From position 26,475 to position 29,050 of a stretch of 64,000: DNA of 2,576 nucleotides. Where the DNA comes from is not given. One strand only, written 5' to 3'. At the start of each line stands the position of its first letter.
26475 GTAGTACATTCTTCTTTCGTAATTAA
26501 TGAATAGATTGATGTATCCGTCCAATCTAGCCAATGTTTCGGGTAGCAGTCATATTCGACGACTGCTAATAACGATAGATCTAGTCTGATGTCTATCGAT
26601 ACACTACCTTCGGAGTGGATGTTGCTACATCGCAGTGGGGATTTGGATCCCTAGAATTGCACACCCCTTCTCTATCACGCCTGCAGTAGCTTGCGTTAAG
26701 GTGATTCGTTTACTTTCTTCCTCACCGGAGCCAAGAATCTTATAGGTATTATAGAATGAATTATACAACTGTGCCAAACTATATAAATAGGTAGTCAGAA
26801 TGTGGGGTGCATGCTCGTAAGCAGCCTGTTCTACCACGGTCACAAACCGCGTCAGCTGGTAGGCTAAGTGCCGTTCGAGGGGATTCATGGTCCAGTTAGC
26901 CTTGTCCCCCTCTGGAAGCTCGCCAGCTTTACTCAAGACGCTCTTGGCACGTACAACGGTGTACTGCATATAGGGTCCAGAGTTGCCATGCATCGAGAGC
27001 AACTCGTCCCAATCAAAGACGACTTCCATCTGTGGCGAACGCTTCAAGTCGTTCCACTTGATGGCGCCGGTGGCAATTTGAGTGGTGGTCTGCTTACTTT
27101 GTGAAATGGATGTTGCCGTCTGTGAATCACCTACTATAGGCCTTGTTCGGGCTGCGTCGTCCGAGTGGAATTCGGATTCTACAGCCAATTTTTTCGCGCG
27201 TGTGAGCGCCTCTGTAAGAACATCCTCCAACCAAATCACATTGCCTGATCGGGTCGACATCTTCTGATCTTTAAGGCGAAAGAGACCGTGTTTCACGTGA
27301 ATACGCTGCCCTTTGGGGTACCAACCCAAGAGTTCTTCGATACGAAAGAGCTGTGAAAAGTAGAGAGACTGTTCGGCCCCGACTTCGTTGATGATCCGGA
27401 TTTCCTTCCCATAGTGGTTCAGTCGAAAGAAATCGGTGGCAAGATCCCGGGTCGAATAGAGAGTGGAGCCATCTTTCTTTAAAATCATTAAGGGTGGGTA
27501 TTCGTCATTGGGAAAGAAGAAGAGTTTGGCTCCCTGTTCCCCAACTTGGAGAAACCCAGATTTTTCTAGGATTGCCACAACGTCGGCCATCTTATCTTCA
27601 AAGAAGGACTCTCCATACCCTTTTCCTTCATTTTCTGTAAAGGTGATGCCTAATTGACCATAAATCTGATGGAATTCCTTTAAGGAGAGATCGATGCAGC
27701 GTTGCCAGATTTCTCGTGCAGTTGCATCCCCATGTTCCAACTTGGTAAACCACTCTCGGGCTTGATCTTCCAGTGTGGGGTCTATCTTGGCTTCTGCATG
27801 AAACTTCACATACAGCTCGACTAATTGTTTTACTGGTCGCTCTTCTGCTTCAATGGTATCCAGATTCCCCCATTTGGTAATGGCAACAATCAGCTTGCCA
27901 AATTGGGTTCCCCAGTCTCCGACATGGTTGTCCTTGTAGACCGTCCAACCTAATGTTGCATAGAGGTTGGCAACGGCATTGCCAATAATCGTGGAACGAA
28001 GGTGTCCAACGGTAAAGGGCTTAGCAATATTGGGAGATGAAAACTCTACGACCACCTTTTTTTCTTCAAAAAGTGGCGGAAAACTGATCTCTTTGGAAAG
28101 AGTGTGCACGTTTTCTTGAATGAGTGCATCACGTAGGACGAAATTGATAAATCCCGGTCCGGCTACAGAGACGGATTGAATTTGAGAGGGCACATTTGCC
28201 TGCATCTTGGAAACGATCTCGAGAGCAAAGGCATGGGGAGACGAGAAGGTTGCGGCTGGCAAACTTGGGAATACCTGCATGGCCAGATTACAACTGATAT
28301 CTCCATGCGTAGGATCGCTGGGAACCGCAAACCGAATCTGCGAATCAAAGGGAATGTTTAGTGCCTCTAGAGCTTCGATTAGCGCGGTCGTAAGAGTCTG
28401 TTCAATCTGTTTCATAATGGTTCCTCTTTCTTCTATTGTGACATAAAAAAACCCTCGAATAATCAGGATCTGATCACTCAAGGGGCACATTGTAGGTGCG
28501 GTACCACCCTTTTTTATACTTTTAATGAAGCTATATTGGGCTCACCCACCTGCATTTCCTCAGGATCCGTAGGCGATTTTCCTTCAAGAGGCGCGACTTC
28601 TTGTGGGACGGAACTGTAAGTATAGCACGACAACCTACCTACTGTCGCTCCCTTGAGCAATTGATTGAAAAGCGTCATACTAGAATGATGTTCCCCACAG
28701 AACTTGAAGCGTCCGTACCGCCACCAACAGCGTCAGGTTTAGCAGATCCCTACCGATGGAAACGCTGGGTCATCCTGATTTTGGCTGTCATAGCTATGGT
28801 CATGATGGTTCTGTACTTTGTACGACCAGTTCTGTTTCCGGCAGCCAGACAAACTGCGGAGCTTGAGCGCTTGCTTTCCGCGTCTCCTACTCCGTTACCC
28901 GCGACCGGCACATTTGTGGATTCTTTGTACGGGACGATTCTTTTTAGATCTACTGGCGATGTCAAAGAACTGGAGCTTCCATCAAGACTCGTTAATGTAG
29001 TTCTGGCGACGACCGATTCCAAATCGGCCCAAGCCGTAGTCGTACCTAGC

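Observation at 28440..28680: T-box riboswitch-like leader controlling argS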

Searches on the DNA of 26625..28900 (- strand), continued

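Call 58: search_with_rna_model(model_id=R1, sources=[window, L118, L112, L086, L087, L105, L007], max_evalue=0.1, show_alignments=8)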
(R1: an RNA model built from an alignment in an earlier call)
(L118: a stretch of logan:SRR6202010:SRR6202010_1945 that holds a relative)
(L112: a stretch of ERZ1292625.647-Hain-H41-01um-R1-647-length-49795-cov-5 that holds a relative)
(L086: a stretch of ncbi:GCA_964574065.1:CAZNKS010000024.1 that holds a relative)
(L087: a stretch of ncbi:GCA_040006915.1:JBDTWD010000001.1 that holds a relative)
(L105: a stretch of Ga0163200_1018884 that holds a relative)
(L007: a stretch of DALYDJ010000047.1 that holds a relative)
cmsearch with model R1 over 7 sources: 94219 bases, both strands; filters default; matches with E-value up to 0.1: 8.
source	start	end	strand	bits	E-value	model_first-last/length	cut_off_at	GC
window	28477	28618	-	167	2.8e-42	1-142/142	no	0.49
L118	1300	1439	+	82.7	3.5e-20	1-142/142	no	0.54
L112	2231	2360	+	45.9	1.7e-10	1-142/142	no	0.45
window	41391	41512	-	42.2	1.5e-09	1-142/142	no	0.43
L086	1300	1463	+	35.9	6.7e-08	1-142/142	no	0.48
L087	1276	1431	+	33.4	3.1e-07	1-142/142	no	0.41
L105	1604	1761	-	30.4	1.9e-06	1-142/142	no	0.46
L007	1015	1134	+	17.9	0.0036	1-142/142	no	0.42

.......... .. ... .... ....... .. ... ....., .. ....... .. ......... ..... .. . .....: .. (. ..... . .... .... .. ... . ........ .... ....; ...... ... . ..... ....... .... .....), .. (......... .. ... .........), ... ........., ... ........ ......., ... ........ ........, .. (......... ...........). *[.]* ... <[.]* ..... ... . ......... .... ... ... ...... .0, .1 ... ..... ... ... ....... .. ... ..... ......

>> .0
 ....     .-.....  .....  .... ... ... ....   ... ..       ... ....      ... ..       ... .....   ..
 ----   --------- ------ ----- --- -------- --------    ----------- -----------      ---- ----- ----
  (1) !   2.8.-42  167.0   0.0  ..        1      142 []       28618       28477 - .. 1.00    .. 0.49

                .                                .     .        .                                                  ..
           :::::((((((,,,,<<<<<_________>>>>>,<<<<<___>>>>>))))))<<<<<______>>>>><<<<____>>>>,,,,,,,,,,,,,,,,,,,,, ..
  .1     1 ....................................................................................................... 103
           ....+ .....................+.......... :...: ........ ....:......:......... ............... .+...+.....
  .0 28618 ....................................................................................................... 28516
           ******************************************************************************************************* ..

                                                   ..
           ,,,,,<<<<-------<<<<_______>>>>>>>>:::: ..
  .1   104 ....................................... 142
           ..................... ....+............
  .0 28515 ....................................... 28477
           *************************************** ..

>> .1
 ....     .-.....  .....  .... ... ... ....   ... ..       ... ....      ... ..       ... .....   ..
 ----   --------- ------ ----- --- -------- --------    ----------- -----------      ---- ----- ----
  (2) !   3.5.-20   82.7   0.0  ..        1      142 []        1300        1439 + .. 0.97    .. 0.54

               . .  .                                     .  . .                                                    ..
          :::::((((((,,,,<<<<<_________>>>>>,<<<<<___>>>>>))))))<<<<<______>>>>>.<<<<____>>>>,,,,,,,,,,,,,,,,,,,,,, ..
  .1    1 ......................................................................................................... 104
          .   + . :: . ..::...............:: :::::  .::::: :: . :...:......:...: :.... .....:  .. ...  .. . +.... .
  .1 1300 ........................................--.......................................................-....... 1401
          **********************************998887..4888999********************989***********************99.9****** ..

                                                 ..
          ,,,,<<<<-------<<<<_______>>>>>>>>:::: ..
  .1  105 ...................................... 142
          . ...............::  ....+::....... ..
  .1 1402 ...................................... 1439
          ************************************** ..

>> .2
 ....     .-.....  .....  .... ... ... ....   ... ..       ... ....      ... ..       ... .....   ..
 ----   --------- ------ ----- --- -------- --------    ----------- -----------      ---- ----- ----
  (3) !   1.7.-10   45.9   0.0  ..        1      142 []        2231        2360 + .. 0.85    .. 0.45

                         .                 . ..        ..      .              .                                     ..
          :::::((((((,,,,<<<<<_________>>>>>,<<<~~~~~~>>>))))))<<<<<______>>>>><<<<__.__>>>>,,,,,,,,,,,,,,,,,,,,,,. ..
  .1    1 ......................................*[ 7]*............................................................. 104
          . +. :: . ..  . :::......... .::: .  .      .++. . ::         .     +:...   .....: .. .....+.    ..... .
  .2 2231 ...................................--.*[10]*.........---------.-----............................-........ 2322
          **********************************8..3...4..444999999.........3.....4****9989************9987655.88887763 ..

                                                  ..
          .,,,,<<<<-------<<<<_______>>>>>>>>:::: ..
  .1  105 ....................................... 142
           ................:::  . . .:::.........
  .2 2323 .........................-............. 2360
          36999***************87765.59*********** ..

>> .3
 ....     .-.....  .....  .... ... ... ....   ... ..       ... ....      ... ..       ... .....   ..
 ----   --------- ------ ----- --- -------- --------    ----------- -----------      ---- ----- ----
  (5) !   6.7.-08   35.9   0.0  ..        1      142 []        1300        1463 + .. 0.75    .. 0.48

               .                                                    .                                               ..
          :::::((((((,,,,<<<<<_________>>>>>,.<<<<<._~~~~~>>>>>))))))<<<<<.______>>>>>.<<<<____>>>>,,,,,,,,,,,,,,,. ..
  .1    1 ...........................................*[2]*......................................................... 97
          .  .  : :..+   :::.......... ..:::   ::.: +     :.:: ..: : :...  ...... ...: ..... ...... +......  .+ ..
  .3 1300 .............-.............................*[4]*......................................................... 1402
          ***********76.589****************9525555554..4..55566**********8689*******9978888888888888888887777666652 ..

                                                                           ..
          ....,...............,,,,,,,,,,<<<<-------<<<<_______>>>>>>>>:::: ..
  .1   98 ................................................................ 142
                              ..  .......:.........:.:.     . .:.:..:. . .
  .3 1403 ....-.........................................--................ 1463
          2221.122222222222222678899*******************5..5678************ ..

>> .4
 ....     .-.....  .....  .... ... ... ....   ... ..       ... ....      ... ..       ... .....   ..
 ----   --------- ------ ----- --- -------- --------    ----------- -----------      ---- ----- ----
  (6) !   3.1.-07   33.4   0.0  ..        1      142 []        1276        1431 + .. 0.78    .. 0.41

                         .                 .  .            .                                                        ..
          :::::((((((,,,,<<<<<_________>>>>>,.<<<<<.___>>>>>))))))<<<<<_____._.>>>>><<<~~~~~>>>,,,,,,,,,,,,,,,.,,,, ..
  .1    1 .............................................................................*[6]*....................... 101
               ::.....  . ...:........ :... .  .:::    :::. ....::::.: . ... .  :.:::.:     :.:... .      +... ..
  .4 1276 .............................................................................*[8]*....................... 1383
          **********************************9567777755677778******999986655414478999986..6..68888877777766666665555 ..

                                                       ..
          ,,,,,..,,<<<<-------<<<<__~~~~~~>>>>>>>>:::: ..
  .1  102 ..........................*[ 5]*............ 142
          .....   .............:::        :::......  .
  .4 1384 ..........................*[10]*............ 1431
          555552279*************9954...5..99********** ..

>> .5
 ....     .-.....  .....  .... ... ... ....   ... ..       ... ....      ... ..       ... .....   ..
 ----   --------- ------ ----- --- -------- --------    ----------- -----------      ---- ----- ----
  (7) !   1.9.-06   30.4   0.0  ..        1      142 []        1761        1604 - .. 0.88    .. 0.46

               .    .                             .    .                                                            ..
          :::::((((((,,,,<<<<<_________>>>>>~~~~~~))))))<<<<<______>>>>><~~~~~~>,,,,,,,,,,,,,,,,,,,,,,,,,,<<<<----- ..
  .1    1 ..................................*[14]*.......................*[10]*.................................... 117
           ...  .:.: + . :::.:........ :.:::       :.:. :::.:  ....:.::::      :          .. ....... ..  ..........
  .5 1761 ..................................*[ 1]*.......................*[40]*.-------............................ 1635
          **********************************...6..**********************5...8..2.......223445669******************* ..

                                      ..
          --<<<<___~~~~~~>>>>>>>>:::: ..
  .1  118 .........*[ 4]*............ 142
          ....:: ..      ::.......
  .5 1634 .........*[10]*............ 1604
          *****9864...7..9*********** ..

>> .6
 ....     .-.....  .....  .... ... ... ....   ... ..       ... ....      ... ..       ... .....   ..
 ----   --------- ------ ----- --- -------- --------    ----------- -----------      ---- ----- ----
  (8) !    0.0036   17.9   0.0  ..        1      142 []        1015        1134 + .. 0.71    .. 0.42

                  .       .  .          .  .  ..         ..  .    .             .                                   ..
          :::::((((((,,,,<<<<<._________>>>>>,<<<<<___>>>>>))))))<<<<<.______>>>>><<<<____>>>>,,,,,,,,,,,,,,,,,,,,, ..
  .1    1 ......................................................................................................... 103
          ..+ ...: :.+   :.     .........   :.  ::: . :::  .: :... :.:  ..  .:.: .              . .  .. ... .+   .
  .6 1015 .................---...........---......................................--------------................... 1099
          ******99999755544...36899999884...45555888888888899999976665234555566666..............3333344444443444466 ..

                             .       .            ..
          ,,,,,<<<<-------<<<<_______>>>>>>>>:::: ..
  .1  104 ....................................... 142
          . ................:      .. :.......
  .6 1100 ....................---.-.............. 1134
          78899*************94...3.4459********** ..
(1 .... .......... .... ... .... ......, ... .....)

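Call 73: search_rna_families(sources=[L033, L037, L039, L044, L047, L050, L059, L065, L007, L086, L087, L118, L112, L105], threshold=evalue, max_evalue=1, show_alignments=2)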
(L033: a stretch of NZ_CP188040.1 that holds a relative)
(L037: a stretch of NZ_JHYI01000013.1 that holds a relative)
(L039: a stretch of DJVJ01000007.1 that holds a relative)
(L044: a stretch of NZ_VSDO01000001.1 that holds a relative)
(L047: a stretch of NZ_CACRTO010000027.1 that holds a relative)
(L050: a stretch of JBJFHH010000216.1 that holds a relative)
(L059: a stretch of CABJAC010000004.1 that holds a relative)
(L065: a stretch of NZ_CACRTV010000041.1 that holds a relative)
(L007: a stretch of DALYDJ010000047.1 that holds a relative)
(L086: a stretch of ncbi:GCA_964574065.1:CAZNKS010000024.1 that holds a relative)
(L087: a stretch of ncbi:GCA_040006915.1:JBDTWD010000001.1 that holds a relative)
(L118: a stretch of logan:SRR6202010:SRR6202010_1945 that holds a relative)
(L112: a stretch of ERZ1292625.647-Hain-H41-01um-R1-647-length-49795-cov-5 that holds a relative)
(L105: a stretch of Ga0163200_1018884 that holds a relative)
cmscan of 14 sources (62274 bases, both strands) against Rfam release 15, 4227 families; matches with E-value up to 1: 10.
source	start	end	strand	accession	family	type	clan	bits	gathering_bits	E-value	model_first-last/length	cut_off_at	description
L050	841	1063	+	RF00230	T-box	Cis-reg; leader;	-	125.9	93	1.6e-27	1-219/219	no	T-box leader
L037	856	1067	+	RF00230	T-box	Cis-reg; leader;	-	123.1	93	8.1e-27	1-219/219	no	T-box leader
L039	839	1056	+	RF00230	T-box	Cis-reg; leader;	-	118.7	93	1.1e-25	1-219/219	no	T-box leader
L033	877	1080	+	RF00230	T-box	Cis-reg; leader;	-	118.2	93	1.5e-25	1-219/219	no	T-box leader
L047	866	1069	+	RF00230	T-box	Cis-reg; leader;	-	117.6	93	2.2e-25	1-219/219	no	T-box leader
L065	880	1082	+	RF00230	T-box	Cis-reg; leader;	-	109.2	93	3.1e-23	1-219/219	no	T-box leader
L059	832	1054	+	RF00230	T-box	Cis-reg; leader;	-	106.9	93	1.2e-22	1-219/219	no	T-box leader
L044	832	1069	+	RF00230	T-box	Cis-reg; leader;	-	97.6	93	3e-20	1-219/219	no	T-box leader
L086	1300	1462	+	RF00230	T-box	Cis-reg; leader;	-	42.2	93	5.8e-06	1-219/219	no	T-box leader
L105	1605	1760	-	RF00230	T-box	Cis-reg; leader;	-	24.1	93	0.26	1-219/219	no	T-box leader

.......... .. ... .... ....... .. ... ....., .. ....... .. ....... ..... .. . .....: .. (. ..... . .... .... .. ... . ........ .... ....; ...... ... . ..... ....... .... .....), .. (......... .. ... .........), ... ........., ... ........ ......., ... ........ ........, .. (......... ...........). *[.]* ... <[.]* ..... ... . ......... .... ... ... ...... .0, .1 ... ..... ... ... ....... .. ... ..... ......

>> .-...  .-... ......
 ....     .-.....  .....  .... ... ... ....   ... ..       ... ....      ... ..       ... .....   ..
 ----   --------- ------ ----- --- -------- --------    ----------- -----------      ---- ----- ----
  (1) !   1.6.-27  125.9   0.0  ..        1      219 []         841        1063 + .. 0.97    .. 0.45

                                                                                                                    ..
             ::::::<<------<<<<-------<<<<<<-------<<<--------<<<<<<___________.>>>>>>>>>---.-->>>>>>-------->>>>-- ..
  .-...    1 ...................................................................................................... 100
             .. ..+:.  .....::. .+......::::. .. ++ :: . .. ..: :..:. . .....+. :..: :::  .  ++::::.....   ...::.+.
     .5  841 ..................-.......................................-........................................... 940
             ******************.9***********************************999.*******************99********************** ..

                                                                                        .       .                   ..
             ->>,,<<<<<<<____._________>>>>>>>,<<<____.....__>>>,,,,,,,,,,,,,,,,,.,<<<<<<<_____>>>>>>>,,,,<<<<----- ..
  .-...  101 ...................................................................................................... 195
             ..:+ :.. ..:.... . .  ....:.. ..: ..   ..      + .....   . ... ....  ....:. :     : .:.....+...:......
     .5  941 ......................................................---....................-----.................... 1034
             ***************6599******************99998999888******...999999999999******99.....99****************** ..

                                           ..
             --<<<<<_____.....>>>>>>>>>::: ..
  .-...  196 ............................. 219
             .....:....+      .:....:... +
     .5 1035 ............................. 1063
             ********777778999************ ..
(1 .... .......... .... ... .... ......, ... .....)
